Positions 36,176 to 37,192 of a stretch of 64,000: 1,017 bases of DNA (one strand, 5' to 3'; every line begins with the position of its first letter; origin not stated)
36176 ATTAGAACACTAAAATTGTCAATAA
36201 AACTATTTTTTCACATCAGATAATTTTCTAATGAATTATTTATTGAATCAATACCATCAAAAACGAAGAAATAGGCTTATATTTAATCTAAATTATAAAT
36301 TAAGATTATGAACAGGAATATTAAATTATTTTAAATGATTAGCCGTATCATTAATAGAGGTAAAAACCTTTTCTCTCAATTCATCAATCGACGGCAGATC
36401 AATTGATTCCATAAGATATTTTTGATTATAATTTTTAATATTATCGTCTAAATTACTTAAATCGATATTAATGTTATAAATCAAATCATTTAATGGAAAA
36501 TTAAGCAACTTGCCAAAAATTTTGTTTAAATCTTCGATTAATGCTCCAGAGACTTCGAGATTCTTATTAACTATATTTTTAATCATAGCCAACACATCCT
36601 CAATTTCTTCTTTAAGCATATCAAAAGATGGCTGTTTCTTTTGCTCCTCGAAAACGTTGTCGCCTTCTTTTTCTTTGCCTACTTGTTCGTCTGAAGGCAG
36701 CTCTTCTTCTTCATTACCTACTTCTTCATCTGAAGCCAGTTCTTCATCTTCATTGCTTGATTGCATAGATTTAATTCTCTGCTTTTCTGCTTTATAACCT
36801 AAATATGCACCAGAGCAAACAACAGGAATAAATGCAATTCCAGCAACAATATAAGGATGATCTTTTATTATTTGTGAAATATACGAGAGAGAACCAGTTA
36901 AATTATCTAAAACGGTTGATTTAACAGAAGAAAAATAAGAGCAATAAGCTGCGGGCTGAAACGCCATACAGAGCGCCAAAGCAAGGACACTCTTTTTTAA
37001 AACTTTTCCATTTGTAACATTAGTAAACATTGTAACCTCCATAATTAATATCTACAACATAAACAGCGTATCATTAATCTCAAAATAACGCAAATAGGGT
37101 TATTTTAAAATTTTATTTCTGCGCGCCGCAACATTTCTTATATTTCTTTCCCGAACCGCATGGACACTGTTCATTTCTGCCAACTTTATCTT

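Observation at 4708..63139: Shared 17-residue motif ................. directly after the signal peptide of five secreted proteins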

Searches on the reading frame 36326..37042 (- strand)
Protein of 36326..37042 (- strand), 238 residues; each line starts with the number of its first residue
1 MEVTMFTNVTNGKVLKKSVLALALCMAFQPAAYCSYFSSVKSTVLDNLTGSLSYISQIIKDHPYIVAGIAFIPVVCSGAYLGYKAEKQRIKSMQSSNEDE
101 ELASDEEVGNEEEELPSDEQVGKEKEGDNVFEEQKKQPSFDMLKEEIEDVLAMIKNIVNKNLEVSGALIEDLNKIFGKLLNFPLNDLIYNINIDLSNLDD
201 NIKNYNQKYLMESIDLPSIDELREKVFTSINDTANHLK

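Call 40: search_protein_families(library=pfam, proteins=[window:36326-37042:-], max_evalue=0.01)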
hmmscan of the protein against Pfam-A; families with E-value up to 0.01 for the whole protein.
window:36326-37042:- (238 aa): 1 family
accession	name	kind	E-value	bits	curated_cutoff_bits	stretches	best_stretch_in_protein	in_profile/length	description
PF13012.11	MitMem_reg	-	0.0082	16.4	26.6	0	134-184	28-78/113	Maintenance of mitochondrial structure and function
